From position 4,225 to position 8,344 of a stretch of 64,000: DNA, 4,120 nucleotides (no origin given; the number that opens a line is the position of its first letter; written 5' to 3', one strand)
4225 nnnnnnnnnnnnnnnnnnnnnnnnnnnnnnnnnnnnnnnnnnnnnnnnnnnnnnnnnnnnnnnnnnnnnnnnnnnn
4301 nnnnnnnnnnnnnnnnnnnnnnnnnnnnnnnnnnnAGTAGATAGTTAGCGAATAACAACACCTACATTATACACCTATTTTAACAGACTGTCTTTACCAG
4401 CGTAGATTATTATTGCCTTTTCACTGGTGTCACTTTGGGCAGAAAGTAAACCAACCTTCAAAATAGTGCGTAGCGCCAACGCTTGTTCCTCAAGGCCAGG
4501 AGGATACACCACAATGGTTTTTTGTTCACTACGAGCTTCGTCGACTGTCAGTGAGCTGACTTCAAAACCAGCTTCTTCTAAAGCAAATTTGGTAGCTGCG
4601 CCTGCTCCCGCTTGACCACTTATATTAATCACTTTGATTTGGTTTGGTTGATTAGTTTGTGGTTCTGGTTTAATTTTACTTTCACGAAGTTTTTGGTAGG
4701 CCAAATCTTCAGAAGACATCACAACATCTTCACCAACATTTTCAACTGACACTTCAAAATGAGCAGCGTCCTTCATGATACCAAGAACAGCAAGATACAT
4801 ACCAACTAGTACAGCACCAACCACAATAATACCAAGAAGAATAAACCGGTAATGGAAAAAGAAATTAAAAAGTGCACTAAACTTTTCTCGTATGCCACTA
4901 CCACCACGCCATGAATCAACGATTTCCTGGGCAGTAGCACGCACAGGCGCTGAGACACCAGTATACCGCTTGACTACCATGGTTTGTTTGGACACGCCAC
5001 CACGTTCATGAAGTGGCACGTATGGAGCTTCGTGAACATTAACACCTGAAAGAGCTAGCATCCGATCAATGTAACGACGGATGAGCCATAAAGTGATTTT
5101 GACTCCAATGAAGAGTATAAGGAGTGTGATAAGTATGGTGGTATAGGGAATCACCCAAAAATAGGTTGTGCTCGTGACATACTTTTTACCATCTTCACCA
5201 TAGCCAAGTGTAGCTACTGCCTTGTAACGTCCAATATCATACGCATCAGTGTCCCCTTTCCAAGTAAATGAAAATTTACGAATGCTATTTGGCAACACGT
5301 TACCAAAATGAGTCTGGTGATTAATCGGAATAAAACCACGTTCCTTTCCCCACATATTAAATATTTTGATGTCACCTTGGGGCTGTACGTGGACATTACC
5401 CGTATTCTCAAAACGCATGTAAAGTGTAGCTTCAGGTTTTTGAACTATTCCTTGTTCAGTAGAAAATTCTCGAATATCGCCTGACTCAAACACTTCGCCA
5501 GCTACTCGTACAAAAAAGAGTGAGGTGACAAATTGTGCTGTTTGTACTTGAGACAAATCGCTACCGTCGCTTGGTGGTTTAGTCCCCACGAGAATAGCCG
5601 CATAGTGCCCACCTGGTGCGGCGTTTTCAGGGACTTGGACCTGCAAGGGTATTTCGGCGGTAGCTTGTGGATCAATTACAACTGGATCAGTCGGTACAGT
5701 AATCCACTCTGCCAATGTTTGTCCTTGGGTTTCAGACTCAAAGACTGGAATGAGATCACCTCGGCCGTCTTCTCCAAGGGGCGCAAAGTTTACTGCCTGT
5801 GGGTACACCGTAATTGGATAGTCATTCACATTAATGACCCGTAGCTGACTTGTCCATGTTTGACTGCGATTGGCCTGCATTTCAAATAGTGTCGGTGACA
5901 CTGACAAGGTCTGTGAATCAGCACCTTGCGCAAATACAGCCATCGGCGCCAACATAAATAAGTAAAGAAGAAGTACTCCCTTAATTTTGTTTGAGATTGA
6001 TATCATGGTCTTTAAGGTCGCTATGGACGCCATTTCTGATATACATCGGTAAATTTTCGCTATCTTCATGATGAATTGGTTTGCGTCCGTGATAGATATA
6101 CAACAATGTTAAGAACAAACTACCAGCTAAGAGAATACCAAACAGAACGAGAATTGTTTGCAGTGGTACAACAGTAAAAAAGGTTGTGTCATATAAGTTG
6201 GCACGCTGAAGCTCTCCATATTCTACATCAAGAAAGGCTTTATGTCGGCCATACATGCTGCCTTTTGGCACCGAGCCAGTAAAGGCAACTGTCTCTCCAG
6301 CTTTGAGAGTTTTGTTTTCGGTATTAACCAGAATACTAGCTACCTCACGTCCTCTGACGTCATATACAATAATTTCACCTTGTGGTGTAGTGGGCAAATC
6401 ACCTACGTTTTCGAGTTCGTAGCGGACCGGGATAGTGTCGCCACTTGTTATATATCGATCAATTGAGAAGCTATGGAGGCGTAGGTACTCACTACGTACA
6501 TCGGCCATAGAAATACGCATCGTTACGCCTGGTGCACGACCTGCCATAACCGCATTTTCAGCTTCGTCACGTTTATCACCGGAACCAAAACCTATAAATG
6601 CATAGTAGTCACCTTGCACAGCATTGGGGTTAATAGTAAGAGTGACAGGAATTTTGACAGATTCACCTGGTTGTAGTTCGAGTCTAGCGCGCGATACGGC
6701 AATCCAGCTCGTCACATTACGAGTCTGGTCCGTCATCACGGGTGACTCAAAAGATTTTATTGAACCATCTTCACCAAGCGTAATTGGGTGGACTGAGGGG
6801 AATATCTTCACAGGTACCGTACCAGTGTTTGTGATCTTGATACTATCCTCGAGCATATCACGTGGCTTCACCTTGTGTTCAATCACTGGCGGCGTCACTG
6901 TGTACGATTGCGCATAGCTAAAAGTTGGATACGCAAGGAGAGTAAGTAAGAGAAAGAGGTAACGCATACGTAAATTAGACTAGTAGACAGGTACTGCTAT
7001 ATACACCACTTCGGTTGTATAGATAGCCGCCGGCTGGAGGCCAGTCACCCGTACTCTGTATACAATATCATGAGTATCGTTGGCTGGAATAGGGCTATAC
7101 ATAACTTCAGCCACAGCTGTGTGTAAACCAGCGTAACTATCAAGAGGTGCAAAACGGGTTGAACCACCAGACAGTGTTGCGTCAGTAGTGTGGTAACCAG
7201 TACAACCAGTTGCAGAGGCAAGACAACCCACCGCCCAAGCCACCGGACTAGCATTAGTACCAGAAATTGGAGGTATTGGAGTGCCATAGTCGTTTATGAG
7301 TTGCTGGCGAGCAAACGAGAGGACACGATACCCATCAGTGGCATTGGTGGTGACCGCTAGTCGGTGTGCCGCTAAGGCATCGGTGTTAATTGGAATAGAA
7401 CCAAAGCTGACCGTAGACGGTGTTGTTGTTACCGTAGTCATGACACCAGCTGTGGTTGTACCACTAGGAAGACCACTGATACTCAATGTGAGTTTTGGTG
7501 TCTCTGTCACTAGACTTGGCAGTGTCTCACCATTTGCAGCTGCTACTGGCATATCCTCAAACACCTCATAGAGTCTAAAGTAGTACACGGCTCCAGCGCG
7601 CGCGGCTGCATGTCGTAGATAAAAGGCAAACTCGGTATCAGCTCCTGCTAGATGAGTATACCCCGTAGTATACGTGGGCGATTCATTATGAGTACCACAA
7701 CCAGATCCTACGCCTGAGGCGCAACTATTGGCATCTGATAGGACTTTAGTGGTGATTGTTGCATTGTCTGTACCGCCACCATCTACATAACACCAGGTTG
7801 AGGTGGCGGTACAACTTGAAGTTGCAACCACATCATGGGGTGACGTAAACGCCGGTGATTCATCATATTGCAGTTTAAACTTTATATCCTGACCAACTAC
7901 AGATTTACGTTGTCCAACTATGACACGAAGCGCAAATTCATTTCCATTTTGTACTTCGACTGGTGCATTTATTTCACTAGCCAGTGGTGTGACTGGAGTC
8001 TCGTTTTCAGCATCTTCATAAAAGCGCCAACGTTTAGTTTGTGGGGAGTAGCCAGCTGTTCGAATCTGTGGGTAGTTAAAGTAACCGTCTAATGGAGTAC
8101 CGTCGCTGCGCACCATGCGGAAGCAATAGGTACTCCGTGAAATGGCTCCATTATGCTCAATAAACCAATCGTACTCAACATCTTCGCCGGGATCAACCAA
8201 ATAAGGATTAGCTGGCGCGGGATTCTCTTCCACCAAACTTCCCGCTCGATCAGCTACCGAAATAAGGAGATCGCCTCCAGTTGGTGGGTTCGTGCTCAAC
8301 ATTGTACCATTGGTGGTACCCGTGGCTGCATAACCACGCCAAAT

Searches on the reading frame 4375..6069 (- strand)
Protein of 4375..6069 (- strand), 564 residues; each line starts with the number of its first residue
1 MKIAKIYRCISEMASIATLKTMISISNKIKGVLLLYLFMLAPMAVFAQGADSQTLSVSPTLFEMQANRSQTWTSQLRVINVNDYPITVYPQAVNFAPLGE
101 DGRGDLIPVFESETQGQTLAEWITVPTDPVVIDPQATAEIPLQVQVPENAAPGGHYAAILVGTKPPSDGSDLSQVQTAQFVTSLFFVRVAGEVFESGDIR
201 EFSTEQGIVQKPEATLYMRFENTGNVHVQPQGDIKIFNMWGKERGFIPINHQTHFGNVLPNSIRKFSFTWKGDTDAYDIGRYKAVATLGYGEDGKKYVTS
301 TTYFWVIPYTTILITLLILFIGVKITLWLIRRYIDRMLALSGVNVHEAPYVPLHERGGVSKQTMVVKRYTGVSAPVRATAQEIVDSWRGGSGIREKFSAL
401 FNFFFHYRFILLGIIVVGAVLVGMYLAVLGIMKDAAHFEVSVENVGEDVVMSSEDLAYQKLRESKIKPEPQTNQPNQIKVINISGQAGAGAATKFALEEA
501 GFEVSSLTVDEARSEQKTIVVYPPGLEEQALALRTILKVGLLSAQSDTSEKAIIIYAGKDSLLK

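Call 11: search_protein_families(library=pfam, proteins=[window:4375-6069:-], max_evalue=0.01)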
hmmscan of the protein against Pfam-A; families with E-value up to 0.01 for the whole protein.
window:4375-6069:- (564 aa): 2 families
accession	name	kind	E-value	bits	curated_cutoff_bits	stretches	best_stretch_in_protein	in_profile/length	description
PF13399.11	LytR_C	-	1.4e-08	36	22.2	1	477-560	3-85/86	LytR cell envelope-related transcriptional attenuator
PF06030.18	WxLIP_PGBD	-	6.2e-05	23.5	27.3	1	52-159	10-117/121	WxL Interacting Protein, peptidoglycan binding domain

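Call 55: search_protein_families(library=ncbifam, proteins=[window:4375-6069:-], max_evalue=0.1)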
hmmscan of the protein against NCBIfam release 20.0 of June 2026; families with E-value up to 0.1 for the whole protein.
window:4375-6069:- (564 aa): 1 family
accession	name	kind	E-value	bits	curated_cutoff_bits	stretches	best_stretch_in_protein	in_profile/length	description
NF035953.1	integrity_Cei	equivalog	0.062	13.1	150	0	450-505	54-110/212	envelope integrity protein Cei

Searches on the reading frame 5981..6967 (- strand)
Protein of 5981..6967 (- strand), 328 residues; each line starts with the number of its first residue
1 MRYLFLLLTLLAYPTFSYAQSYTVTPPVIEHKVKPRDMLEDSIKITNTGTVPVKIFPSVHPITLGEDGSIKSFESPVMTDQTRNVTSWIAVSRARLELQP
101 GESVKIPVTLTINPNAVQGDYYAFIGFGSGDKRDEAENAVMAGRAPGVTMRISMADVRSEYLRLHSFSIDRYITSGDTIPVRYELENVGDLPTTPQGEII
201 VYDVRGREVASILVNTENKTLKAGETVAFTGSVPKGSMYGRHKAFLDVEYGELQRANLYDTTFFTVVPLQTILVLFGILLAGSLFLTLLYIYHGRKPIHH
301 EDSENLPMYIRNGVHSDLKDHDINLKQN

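Call 11: search_protein_families(library=pfam, proteins=[window:5981-6967:-], max_evalue=0.01)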
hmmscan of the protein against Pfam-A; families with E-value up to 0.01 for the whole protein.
window:5981-6967:- (328 aa): 3 families
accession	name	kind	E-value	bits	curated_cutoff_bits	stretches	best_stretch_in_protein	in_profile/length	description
PF16116.10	DUF4832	-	0.0013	19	29.2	0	163-252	108-201/216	Domain of unknown function (DUF4832)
PF10633.15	NPCBM_assoc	-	0.0018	18.9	24.4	0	92-121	41-69/78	NPCBM-associated, NEW3 domain of alpha-galactosidase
PF21310.3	OCRL-like_ASH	-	0.0034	17.9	27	0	72-117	32-77/109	Inositol polyphosphate 5-phosphatase OCRL-like, ASH domain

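Call 55: search_protein_families(library=ncbifam, proteins=[window:5981-6967:-], max_evalue=0.1)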
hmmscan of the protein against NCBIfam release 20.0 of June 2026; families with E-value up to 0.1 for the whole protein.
window:5981-6967:- (328 aa): 2 families
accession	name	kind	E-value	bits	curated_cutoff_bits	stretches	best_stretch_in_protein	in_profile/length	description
NF038353.1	FxLYD_dom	domain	0.00068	19.5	23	1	185-231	10-55/71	FxLYD domain-containing protein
NF009456.0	PRK12816.1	equivalog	0.019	14.6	416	1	20-66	132-174/264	flagellar basal body rod protein FlgG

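Call 89: find_homologous_proteins(query=window:5981-6967:-, max_evalue=0.001)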
Query window:5981-6967:- (328 aa): 110 proteins with E <= 0.001 among 3025 candidates.
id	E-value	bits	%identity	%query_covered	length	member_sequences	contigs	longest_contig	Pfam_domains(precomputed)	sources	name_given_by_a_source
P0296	7.1e-216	733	100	100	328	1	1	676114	-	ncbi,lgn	ncbi:MAG: hypothetical protein ACK4SL_01815 [Candidatus Paceibacteria bacterium]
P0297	3.6e-196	669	89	100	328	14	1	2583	-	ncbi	-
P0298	7.0e-196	668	90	100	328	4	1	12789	-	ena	-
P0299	4.1e-183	626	84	100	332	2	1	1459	-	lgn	-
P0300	1.2e-181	621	84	100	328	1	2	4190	-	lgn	-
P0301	9.7e-174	595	80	100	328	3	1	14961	-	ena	-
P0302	1.8e-173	594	80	100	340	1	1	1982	-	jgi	jgi:hypothetical protein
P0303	3.1e-172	590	80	100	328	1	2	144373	-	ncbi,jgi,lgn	ncbi:MAG: hypothetical protein RLZZ360_82 [Candidatus Parcubacteria bacterium]|jgi:hypothetical prot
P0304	4.8e-151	520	71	99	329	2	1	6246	-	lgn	-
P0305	5.8e-150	517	70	99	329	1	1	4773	-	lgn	-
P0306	2.0e-149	515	69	99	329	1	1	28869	-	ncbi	-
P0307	6.0e-148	510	70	96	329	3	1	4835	-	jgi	jgi:hypothetical protein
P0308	9.8e-147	506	70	96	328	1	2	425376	-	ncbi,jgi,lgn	jgi:hypothetical protein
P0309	2.7e-144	498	66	99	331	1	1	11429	-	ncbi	-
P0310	1.7e-142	492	68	100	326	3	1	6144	-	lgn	-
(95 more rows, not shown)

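Call 91: search_solved_structures(query=A5, max_evalue=10, show_alignments=0)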
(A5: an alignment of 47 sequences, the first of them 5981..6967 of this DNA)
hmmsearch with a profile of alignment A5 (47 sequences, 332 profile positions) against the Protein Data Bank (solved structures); distinct sequences matched with E-value up to 10: 3.
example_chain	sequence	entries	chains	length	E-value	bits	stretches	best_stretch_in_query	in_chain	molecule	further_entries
9i25_C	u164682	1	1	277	0.00076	21.5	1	34-144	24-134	EfmWxLIP1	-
9i1y_A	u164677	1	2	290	0.00094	21.2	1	34-144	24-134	EfmWxLIP1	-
7cwd_A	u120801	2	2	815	0.048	15.5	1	176-235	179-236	beta-glalactosidase | beta-galactosidase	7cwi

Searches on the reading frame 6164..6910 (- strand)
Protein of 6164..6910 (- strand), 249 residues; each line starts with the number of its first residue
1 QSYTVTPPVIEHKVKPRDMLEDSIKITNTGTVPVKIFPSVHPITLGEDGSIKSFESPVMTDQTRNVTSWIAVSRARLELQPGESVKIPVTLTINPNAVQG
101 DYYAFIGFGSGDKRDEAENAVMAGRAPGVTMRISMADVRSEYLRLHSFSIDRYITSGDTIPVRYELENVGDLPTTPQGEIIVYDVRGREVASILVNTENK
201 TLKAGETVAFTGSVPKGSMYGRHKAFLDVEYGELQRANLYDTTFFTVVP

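Call 66: search_protein_families(library=ncbifam, proteins=[window:6164-6910:-], max_evalue=1)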
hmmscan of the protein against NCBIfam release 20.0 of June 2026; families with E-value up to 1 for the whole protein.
seq(249 aa): 2 families
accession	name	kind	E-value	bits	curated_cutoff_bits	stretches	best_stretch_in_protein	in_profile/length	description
NF038353.1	FxLYD_dom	domain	0.00029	20.7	23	1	166-212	10-55/71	FxLYD domain-containing protein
NF009456.0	PRK12816.1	equivalog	0.024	14.3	416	1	3-48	134-175/264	flagellar basal body rod protein FlgG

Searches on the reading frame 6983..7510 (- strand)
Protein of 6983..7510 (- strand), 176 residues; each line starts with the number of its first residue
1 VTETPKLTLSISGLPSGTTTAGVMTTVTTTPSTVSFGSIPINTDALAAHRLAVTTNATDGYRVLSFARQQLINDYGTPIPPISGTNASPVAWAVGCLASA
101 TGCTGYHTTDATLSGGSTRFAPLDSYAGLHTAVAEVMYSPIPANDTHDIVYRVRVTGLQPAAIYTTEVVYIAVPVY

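Call 49: predict_structure(alignment_id=A4)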
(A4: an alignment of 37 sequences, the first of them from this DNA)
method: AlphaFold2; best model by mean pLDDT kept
length: 176 residues; sequences in the alignment: 37
mean_pLDDT: 94.1   pTM: 0.88
mean pLDDT of the five models: 94.1, 93.6, 93.4, 93.0, 91.9
residues with pLDDT >= 90: 158; 70-90: 16; 50-70: 2; < 50: 0
segments of 3 or more residues with pLDDT < 50: none
pLDDT, mean of each block of 10 residues (from residue 1): 85 97 96 94 96 95 96 94 95 91 96 90 94 96 95 94 96 95
secondary structure, 60 per line:
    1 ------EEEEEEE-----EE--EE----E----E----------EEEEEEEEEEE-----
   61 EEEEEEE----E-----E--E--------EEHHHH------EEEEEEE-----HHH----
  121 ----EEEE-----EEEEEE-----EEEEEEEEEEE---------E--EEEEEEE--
elements in order: E7-13 E45-55 E61-67 H92-95 E102-108 E125-128 E134-139 E145-155 E168-174

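Call 52: fold_search(model_id=the predicted structure, library=pdb)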
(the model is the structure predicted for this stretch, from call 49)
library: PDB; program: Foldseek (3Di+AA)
matches with E <= 10: 1018; with E <= 0.001: 0
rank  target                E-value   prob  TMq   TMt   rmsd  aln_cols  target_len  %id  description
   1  2wmp_B                4.4e-03  1.00  0.40  0.52   5.9       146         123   12  Structure of the E. coli chaperone PapD in complex with the pilin domain of the PapGII adhesin (released 2010-08-25)
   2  4y2l_F                5.5e-03  0.99  0.43  0.49   7.6       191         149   12  Structure of CFA/I pili major subunit CfaB trimer (released 2016-08-10)
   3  3me0_B                5.5e-03  0.99  0.39  0.50   7.0       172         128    9  Structure of the E. coli chaperone PAPD in complex with the pilin domain of the PapGII adhesin (released 2011-04-27)
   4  9fy9_F                5.5e-03  0.99  0.37  0.44   8.6       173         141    8  Cryo-EM structure of the type 1 chaperone-usher pilus FimD-tip complex (FimDHGFC) - Conformer 1 (released 2025-06-04)
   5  9fw9_B                6.5e-03  0.95  0.34  0.40   8.8       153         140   12  Cryo-EM structure of the type 1 pilus assembly platform as part of the FimA-bound chaperone-usher pilus complex (FimDH (released 2025-06-04)
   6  9ifr                  6.5e-03  0.90  0.30  0.38   8.4       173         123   12  CLIPPER domain from the Gram-negative fibrillar adhesin "B9T28_05395 (released 2025-11-26)
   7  4y2l_A                9.0e-03  0.98  0.37  0.43   5.4       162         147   12  Structure of CFA/I pili major subunit CfaB trimer (released 2016-08-10)
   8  9fx0_A                9.5e-03  0.97  0.35  0.39   9.4       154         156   12  Cryo-EM structure of the type 1 pilus tip-to-rod transition (released 2025-06-04)
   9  9fxa_K                1.1e-02  0.93  0.33  0.37  10.7       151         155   10  Cryo-EM structure of the type 1 pilus rod as part of the FimI-bound usher complex (FimDHGFAnIC - body 1) (released 2025-06-04)
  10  9fx0_F                1.2e-02  0.98  0.37  0.44   9.0       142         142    9  Cryo-EM structure of the type 1 pilus tip-to-rod transition (released 2025-06-04)
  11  8psv_A                1.2e-02  0.95  0.36  0.39   9.8       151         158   12  2.7 A cryo-EM structure of in vitro assembled type 1 pilus rod (released 2024-04-10)
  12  9fwz_E                1.2e-02  0.92  0.32  0.39  11.2       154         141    8  Cryo-EM structure of the type 1 pilus assembly platform as part of the FimA-bound chaperone-usher pilus complex (Local (released 2025-06-04)
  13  4y2l_B                1.3e-02  0.98  0.42  0.47   8.7       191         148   14  Structure of CFA/I pili major subunit CfaB trimer (released 2016-08-10)
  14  9iug_A                1.3e-02  0.94  0.36  0.39   9.7       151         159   12  Cryo-EM structure of the type I pilus from enterotoxigenic Escherichia coli (released 2025-05-28)
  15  8eht_B                1.3e-02  0.91  0.36  0.36   9.7       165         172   10  Cryo-EM reconstruction of the CS20 bacterial adhesion pili (released 2023-03-22)
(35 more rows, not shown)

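Call 64: search_protein_families(library=ncbifam, alignment_id=A4, max_evalue=1)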
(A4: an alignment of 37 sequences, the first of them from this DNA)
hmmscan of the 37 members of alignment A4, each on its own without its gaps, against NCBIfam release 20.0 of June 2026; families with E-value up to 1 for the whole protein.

A. member 1, seq(176 aa): 1 family
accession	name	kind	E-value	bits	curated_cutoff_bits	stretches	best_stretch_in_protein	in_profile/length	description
NF058581.1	CPR_Pam_pilin_C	domain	0.00082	19.5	55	1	31-176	3-148/148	Pam pilus system pilin subunit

B. families by the number of members that match (of 37 scanned): 10 families
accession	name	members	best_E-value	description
NF058581.1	CPR_Pam_pilin_C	37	4.2e-10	Pam pilus system pilin subunit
NF058579.1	CPR_pilus_PamT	6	0.003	CPR-type pilus protein PamT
NF012200.0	choice_anch_D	6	0.012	choice-of-anchor D domain-containing protein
NF009605.0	PRK13059.1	1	0.0094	putative lipid kinase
NF002033.0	PRK00861.1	1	0.042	putative lipid kinase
TIGR02398.1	gluc_glyc_Psyn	1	0.064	glucosylglycerol-phosphate synthase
NF051433.1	ArfC_sunset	1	0.069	channel accessory protein ArfC, sunset domain variant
NF041740.1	choice_anch_T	1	0.1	choice-of-anchor T family protein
NF033557.1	LLB_putidacin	1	0.15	putidacin L1 family lectin-like bacteriocin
NF011798.0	PRK15263.1-4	1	0.29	fimbrial protein StaE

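Call 71: search_solved_structures(query=A4, max_evalue=10, show_alignments=2)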
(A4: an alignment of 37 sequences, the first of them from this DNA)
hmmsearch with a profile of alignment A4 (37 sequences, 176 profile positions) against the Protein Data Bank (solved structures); distinct sequences matched with E-value up to 10: 0.

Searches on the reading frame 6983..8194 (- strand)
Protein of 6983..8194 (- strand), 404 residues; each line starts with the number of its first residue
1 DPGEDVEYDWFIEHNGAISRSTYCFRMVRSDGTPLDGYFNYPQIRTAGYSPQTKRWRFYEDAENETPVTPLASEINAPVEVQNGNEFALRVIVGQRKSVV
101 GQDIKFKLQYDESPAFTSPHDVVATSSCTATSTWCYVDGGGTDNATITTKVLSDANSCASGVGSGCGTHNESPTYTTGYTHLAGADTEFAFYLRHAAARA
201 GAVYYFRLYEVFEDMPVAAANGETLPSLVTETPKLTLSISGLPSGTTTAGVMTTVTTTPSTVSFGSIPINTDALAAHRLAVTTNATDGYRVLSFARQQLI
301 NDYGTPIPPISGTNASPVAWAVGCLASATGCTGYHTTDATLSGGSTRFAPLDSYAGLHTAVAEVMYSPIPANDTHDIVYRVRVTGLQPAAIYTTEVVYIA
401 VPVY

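Call 88: find_related_loci(query=window:6983-8194:-, collection=genome_contigs, flank=1000)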
Query window:6983-8194:- (404 aa) in genome_contigs; peptide patterns used: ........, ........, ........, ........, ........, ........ (x = any residue, [..] = any of these).
62 stretches matched a pattern; 3 encode a relative of the query (tblastn E <= 1e-3); 3 distinct loci.
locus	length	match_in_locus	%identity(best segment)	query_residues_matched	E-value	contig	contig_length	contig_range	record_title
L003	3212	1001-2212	86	1-404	0e+0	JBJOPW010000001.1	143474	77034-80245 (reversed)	MAG: Candidatus Parcubacteria bacterium isolate whiteclaycreek2_2019_sw_WHONDRS-S19S_0038_A_bin.8 scaffold_0000001, whol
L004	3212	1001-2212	65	1-404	0e+0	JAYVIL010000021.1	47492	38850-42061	MAG: Candidatus Kaiserbacteria bacterium isolate GL51_DN_metabinner_26 GL51_DN_metabinner_26_20, whole genome shotgun se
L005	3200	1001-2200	47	3-404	8e-121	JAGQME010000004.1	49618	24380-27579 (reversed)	MAG: Candidatus Kaiserbacteria bacterium isolate HKST-UBA34 NODE_4_length_49618_cov_5.110292, whole genome shotgun seque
